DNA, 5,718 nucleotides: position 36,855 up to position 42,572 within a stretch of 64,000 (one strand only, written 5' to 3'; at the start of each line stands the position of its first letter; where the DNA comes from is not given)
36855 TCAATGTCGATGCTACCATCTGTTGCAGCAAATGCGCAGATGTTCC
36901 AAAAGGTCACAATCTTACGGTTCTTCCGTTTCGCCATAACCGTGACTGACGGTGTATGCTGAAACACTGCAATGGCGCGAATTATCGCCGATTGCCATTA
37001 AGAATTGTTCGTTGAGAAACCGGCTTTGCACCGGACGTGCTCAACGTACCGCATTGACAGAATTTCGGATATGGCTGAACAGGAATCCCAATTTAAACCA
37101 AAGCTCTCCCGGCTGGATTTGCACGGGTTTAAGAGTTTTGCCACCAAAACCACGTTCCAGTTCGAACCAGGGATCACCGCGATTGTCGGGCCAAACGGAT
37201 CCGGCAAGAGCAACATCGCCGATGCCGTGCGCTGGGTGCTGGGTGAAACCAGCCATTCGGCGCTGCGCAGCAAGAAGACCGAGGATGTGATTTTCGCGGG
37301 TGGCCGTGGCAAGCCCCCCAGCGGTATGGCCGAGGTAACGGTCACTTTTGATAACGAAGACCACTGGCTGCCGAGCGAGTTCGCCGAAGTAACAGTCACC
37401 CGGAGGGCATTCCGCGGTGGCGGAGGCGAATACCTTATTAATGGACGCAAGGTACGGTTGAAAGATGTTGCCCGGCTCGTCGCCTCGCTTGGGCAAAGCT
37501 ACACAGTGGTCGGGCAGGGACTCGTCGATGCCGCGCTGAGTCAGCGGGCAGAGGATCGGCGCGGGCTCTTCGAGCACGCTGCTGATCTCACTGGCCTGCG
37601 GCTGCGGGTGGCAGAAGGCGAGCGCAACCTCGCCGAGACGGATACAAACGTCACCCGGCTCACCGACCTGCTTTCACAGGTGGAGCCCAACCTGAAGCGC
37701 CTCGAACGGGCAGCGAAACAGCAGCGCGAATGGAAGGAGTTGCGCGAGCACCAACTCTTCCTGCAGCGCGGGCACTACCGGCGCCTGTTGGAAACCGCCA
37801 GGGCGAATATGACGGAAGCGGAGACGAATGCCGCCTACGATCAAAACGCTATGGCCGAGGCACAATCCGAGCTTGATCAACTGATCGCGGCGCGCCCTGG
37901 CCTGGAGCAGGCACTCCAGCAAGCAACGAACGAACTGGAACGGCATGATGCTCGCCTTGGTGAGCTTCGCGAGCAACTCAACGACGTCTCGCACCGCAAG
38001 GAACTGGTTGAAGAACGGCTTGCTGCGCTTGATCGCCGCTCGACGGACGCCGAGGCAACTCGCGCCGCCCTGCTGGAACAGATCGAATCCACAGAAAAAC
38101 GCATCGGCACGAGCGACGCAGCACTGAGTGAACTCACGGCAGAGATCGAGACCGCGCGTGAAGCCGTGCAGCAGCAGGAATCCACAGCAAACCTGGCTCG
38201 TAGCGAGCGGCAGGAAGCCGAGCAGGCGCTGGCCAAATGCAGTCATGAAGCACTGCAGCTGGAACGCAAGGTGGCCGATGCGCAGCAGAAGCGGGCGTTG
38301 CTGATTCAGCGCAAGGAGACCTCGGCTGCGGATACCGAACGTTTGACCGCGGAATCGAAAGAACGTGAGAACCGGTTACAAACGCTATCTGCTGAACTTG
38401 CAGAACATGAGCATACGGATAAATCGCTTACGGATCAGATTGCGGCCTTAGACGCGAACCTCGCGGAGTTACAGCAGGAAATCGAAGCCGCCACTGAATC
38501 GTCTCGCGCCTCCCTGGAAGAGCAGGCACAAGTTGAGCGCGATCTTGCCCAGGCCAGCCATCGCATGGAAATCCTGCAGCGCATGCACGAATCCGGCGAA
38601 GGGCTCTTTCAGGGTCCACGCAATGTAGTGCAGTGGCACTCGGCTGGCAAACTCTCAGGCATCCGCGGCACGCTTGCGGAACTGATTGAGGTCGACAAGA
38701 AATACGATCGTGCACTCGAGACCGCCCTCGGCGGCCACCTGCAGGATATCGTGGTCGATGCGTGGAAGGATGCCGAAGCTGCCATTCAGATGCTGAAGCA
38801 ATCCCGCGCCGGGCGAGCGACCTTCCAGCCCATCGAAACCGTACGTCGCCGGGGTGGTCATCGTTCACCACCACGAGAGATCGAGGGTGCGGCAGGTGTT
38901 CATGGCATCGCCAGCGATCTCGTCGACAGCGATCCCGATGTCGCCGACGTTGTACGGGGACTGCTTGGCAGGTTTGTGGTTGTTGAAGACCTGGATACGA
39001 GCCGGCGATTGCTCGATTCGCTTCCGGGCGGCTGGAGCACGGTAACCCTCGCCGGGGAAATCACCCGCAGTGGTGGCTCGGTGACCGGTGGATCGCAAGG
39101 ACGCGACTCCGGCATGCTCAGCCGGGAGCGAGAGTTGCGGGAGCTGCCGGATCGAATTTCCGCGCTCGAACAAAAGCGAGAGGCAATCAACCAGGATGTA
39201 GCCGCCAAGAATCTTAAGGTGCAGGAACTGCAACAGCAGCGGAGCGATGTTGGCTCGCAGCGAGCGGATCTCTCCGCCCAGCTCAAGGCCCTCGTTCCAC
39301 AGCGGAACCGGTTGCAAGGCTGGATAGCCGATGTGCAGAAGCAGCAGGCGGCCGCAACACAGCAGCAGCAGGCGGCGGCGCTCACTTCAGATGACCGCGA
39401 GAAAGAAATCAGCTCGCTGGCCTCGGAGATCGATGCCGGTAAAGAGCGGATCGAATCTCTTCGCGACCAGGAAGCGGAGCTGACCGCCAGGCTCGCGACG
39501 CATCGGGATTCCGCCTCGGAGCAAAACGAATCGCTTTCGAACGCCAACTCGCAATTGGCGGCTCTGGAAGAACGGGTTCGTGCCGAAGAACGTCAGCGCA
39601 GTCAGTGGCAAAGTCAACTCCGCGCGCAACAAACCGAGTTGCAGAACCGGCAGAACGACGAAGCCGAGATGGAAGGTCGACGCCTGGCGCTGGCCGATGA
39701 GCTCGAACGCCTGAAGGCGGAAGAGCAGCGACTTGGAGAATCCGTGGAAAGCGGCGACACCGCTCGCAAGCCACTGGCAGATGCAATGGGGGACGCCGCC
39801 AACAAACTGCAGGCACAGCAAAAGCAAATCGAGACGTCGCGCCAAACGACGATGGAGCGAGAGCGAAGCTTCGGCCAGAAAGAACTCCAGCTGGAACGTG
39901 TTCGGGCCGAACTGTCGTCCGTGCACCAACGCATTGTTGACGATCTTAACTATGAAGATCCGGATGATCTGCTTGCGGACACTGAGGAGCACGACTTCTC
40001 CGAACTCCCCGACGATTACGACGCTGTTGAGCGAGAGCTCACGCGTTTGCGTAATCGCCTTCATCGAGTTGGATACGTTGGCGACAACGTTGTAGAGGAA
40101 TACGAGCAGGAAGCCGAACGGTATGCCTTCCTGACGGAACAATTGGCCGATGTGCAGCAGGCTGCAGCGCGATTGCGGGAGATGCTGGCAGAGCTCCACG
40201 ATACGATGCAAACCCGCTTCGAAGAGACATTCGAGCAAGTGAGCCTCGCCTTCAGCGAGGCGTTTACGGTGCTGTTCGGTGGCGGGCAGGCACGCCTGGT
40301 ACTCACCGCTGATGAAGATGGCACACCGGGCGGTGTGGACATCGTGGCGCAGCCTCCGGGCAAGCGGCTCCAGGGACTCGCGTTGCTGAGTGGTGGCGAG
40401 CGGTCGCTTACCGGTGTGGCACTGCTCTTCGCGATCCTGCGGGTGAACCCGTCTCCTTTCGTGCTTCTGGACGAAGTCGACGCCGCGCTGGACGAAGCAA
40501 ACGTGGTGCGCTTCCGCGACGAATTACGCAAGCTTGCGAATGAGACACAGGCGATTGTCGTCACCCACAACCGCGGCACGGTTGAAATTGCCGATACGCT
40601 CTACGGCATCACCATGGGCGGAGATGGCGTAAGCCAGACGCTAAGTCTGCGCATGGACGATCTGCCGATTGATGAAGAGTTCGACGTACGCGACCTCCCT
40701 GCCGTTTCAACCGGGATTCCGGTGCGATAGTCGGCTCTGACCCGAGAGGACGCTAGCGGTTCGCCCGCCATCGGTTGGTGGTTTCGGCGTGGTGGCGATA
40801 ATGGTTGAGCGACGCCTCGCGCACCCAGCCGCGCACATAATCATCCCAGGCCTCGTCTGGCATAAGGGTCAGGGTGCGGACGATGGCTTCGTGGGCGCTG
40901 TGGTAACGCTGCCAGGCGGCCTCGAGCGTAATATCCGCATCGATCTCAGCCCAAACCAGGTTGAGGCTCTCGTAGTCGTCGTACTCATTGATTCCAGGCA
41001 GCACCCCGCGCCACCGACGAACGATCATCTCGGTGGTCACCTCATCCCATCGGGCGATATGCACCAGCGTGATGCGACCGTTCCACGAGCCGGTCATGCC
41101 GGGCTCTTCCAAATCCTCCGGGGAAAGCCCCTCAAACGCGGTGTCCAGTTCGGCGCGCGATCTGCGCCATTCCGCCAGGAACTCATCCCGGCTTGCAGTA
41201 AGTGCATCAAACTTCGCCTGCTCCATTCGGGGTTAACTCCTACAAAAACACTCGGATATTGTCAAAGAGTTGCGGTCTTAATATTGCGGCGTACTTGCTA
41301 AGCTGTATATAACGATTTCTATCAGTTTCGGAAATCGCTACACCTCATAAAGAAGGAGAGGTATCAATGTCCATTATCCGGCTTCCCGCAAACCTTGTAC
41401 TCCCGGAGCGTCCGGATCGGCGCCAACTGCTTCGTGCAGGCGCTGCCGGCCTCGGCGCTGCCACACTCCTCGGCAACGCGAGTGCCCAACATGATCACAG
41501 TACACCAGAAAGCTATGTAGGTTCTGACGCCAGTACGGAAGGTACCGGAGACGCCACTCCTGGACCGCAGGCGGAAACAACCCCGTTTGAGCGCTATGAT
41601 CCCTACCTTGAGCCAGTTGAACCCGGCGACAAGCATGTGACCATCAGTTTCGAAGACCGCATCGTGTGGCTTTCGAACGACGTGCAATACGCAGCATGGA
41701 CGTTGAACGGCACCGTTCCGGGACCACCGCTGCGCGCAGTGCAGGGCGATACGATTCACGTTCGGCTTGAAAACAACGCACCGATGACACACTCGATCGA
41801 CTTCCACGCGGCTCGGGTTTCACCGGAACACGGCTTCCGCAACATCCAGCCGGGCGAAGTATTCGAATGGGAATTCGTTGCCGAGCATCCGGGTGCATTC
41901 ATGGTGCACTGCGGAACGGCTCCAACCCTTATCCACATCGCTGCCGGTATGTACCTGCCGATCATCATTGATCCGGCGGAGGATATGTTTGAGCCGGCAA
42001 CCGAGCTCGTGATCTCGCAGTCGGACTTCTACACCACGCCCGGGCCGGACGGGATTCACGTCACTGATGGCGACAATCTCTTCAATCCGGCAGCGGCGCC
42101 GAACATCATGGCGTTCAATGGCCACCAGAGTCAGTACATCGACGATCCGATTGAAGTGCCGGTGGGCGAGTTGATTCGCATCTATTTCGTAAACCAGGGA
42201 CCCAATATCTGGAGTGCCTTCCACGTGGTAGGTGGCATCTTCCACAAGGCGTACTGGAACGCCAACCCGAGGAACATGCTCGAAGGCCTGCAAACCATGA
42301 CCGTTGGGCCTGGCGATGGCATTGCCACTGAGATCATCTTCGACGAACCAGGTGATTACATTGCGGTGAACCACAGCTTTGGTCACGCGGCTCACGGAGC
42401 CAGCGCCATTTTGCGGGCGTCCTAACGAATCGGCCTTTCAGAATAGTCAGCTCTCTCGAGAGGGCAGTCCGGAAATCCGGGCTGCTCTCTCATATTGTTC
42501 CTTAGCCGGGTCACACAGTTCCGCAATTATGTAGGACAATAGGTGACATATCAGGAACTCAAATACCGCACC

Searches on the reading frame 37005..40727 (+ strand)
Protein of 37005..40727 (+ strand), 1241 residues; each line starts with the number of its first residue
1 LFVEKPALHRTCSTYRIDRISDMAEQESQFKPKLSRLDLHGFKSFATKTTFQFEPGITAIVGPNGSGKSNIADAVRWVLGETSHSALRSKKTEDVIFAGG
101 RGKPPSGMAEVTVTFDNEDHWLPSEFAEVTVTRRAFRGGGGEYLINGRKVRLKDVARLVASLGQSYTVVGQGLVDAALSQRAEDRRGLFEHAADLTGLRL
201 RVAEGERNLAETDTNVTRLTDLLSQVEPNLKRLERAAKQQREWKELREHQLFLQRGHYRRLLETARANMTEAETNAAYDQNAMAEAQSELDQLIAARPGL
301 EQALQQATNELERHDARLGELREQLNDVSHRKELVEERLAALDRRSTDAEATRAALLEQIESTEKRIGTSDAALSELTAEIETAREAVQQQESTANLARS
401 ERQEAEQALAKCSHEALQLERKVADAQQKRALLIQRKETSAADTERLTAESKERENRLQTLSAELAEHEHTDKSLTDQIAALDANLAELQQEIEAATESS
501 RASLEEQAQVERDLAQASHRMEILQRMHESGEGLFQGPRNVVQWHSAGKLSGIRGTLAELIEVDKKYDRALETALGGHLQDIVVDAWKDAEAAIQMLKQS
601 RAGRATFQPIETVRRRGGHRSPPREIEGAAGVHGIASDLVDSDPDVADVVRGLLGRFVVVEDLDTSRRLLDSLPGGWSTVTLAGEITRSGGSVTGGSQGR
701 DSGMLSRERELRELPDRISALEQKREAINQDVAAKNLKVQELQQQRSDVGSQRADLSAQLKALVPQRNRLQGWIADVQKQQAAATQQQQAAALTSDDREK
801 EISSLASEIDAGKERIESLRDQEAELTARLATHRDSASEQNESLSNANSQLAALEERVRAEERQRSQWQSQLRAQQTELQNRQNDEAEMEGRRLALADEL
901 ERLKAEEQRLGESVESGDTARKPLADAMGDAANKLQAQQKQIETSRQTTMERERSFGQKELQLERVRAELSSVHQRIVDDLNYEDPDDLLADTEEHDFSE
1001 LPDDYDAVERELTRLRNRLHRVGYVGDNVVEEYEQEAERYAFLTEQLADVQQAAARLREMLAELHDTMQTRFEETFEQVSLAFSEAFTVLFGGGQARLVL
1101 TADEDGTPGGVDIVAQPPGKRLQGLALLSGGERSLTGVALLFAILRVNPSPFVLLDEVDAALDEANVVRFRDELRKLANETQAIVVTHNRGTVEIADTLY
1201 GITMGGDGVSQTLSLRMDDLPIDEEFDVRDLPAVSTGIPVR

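Call 83: search_protein_families(library=padloc, proteins=[window:37005-40727:+], max_evalue=0.00001)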
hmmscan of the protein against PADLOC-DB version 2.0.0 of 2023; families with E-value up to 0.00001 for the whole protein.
window:37005-40727:+ (1241 aa): 32 families (the best 25 are shown)
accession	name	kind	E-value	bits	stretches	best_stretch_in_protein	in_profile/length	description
PDLC04135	mad3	-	3.8e-64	215.5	2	813-1212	67-347/374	mads_3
PDLC03859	LmuB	-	4.9e-23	80.2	2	844-1189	263-585/611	-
PDLC03865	LmuB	-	3.1e-20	70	1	33-88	2-64/1007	-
PDLC02980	AriA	-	2.9e-15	55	2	57-116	1-66/304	-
PDLC00551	JetC2|JetC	-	2.6e-14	50.1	1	675-1069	710-1103/1365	DUF3584 domain; MukB-like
PDLC00580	JetC3|JetC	-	2.9e-13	47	0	898-1078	224-400/1068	DUF3584 domain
PDLC02979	AriA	-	7.5e-12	43.7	1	33-480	2-272/373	-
PDLC00096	GajA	-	1.5e-11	41.7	1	34-120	3-87/630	AAA ATPase domain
PDLC02668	DndD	-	3.2e-11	40.9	0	850-1147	304-579/659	DndD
PDLC02335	AbiLi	-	3.3e-11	40.8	1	22-79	38-100/326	AbiLi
PDLC00091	GajA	-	4.7e-11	40.2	1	34-121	3-89/627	AAA ATPase domain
PDLC03868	LmuB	-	4.9e-10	36.4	1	34-119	6-92/1035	-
PDLC00519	JetC1|JetC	-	5.9e-09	32.7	0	351-586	270-511/1097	DUF3584 domain; MukB-like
PDLC00072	GajA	-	8.5e-09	32.4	1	34-89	3-57/709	AAA ATPase domain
PDLC00278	PtuA1|PtuA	-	1.5e-08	32.4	1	33-84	2-52/436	AAA ATPase domain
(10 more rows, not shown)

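Call 85: search_protein_families(library=ncbifam, proteins=[window:37005-40727:+], max_evalue=1e-10)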
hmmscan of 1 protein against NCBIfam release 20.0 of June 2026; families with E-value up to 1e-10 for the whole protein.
window:37005-40727:+ (1241 aa): 9 families
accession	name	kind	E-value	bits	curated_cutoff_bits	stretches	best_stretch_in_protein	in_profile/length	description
TIGR02168.1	SMC_prok_B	equivalog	3e-272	906.3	567.35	1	33-1216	1-1180/1181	chromosome segregation protein SMC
TIGR02169.1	SMC_prok_A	equivalog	9.4e-179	596.5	729.4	1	35-1215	3-1163/1165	chromosome segregation protein SMC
NF045487.1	ASRP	equivalog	5.3e-23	81.5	300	0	933-1187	341-589/593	archaea-specific SMC-related protein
NF002572.0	PRK02224.1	equivalog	7.9e-19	67.4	1087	0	33-99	2-64/888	DNA double-strand break repair ATPase Rad50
NF003034.1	PRK03918.1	equivalog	4.9e-18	64.5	700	0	933-1204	612-868/878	DNA double-strand break repair ATPase Rad50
NF041034.1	Rad50_Sulf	equivalog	5.6e-14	51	1000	0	35-97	4-61/872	DNA double-strand break repair ATPase Rad50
TIGR00634.1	recN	equivalog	1.2e-12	47.6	407.85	1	47-416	14-387/563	DNA repair protein RecN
NF045780.1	TrlF_fam_ATP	equivalog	8.7e-12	44.6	350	0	31-511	287-728/944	TrlF family AAA-like ATPase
TIGR04523.1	Mplasa_alph_rch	subfamily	8.8e-11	40.5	270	0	709-911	335-530/745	helix-rich protein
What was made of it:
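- On Gabija (GajA+GajB): The GajA hits in call 83 are the Walker-A region of canonical Smc (call 85).
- On MADS defence system: Call 85: the SMC is the canonical chromosome-segregation Smc, 906 bits against a 567 cutoff.
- The neighbouring smc is the canonical gene: TIGR02168, 906 bits against a cutoff of 567 (call 85). The PADLOC hits on the neighbours are cross-hits of canonical Smc, a generic MTase fold and an MNT antitoxin (calls 83, 85).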

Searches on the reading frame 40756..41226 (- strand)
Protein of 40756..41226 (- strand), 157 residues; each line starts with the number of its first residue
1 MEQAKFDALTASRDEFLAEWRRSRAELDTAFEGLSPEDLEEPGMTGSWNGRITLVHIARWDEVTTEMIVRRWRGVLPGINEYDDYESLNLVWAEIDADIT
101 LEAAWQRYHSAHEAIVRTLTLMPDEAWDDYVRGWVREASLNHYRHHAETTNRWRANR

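Call 62: search_protein_families(library=ncbifam, proteins=[window:40756-41226:-], max_evalue=0.01)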
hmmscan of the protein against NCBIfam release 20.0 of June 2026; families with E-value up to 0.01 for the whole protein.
window:40756-41226:- (157 aa): 0 families

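Call 63: search_protein_families(library=pfam, proteins=[window:40756-41226:-], max_evalue=1)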
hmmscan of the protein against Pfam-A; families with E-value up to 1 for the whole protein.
window:40756-41226:- (157 aa): 4 families
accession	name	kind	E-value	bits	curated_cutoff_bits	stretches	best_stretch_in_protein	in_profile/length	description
PF12867.12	DinB_2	-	0.00019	22.3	24.8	1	20-136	2-114/128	DinB superfamily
PF08020.16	DUF1706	-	0.00024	21.5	24.2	1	11-146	5-148/166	Protein of unknown function (DUF1706)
PF05163.17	DinB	-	0.00051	20.5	23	1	14-97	6-87/165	DinB family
PF11716.13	MDMPI_N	-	0.00073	20.7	24.2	2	20-138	1-119/140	Mycothiol maleylpyruvate isomerase N-terminal domain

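Call 83: search_protein_families(library=padloc, proteins=[window:40756-41226:-], max_evalue=0.00001)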
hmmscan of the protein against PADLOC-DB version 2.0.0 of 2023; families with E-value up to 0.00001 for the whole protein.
window:40756-41226:- (157 aa): 0 families

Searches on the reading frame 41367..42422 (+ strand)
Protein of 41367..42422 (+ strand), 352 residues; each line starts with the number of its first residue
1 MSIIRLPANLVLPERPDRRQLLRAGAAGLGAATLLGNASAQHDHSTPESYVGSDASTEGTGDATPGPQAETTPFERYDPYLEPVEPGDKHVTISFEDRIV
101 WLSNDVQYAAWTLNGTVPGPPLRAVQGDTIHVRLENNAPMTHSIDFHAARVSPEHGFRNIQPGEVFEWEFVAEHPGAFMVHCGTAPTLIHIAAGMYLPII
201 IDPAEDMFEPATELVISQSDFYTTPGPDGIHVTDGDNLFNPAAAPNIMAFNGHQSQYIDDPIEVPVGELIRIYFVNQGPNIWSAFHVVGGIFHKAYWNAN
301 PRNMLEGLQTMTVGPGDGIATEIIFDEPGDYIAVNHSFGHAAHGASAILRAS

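Call 62: search_protein_families(library=ncbifam, proteins=[window:41367-42422:+], max_evalue=0.01)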
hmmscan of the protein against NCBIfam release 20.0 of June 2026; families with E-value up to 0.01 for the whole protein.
window:41367-42422:+ (352 aa): 6 families
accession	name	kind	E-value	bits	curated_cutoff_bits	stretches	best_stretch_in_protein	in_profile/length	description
TIGR02376.1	Cu_nitrite_red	equivalog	4e-42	144.7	296.3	1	80-350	19-309/326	copper-containing nitrite reductase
TIGR01480.1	copper_res_A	subfamily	8.4e-14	50.9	478.95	1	109-221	65-181/593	copper resistance system multicopper oxidase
TIGR03388.1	ascorbase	equivalog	6.4e-10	38.3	614.8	1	107-222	19-143/542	L-ascorbate oxidase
TIGR03389.1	laccase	equivalog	2.2e-05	23.4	558.9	1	110-150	24-64/539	laccase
NF008205.1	PRK10965.1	equivalog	5.4e-05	22.2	525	1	102-179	59-139/529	multicopper oxidase CueO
TIGR03096.1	nitroso_cyanin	equivalog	0.0013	18.5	142.85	1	125-193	66-129/135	nitrosocyanin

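Call 64: find_related_loci(query=window:41367-42422:+, collection=metagenome_contigs, flank=7000)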
Query window:41367-42422:+ (352 aa) in metagenome_contigs; peptide patterns used: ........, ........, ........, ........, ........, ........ (x = any residue, [..] = any of these).
62 stretches matched a pattern, but none encodes a relative of the query by tblastn (E <= 1e-3).
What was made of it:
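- Tried and rejected: The first scan found nothing (call 64).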

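Call 66: find_related_loci(query=A6, collection=metagenome_contigs, flank=7000)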
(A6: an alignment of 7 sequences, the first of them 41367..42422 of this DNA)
Query A6 (352 aa) in metagenome_contigs; peptide patterns used: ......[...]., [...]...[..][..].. (x = any residue, [..] = any of these).
111 stretches matched a pattern; 15 encode a relative of the query (tblastn E <= 1e-3); 15 distinct loci.
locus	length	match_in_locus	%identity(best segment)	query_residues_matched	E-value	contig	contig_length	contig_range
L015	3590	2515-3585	63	1-349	5e-152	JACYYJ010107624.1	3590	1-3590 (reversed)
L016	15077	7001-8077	63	1-351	2e-146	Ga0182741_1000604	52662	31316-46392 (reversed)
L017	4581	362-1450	58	1-351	3e-138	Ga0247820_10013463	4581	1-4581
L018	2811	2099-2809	61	1-229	6e-88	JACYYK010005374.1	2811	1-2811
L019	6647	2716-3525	36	90-352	3e-54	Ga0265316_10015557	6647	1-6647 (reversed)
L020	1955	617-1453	36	75-351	2e-52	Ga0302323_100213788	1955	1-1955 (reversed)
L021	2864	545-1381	37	75-351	6e-52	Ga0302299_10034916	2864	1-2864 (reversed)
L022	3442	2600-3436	37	75-351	8e-52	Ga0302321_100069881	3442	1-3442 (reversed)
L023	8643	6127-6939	37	88-352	7e-45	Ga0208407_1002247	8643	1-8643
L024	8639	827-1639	37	88-352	7e-45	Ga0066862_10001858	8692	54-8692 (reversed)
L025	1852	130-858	39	110-351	3e-44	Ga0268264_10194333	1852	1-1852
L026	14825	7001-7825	35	78-352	4e-43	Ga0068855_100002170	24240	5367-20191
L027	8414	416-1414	33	16-336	1e-42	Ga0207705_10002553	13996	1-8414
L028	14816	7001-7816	36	78-346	1e-42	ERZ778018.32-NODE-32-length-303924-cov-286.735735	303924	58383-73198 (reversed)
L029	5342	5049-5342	40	78-174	3e-13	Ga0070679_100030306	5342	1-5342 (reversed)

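Call 70: search_protein_families(library=pfam, proteins=[L016:9930-12371:+, L016:8553-9365:-, L016:12757-14064:+, L016:14090-14869:-, L016:4851-6770:-, L017:1401-2270:-, L017:2827-4569:-, L017:2340-3002:+], max_evalue=0.001)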
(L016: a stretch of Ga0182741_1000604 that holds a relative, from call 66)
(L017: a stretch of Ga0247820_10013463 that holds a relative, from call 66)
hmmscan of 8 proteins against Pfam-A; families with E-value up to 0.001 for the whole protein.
L016:9930-12371:+ (814 aa): 9 families
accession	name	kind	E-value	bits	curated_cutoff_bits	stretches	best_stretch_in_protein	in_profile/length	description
PF00196.25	GerE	-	1e-16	60.7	23.5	1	756-807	3-54/57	Bacterial regulatory proteins, luxR family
PF13191.12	AAA_16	-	6.4e-07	30.5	32.6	1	65-140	2-85/167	AAA ATPase domain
PF13384.12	HTH_23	-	6.7e-05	23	24.6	1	761-790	8-37/50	Homeodomain-like domain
PF00931.28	NB-ARC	-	0.0001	22.1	23.5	1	77-277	10-209/248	NB-ARC domain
PF04545.22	Sigma70_r4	-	0.00014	21.8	24.1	1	756-798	5-48/50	Sigma-70, region 4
PF08279.18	HTH_11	-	0.00028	21.1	25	1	762-798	4-43/55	HTH domain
PF13556.12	HTH_30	-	0.0004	20.6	27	0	766-801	8-43/59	PucR C-terminal helix-turn-helix domain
PF08281.18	Sigma70_r4_2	-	0.00044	20.3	25.7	0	756-798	11-54/54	Sigma-70, region 4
PF12840.13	HTH_20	-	0.00056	20.3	27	1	756-792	2-40/51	Helix-turn-helix domain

L016:8553-9365:- (271 aa): 0 families

L016:12757-14064:+ (436 aa): 1 family
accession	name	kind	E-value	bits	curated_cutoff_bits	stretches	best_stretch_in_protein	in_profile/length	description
PF07690.21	MFS_1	-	2.3e-38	132.5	33.4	2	26-359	2-324/347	Major Facilitator Superfamily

L016:14090-14869:- (260 aa): 0 families

L016:4851-6770:- (640 aa): 1 family
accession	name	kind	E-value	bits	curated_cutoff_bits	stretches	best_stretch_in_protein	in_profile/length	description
PF00496.27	SBP_bac_5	-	8.9e-89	298.6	32.4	1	173-554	5-364/368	Bacterial extracellular solute-binding proteins, family 5 Middle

L017:1401-2270:- (290 aa): 0 families

L017:2827-4569:- (581 aa): 0 families

L017:2340-3002:+ (221 aa): 0 families

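Call 83: search_protein_families(library=padloc, proteins=[window:41367-42422:+], max_evalue=0.00001)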
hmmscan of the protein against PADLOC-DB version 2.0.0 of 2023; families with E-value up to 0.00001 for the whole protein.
window:41367-42422:+ (352 aa): 0 families
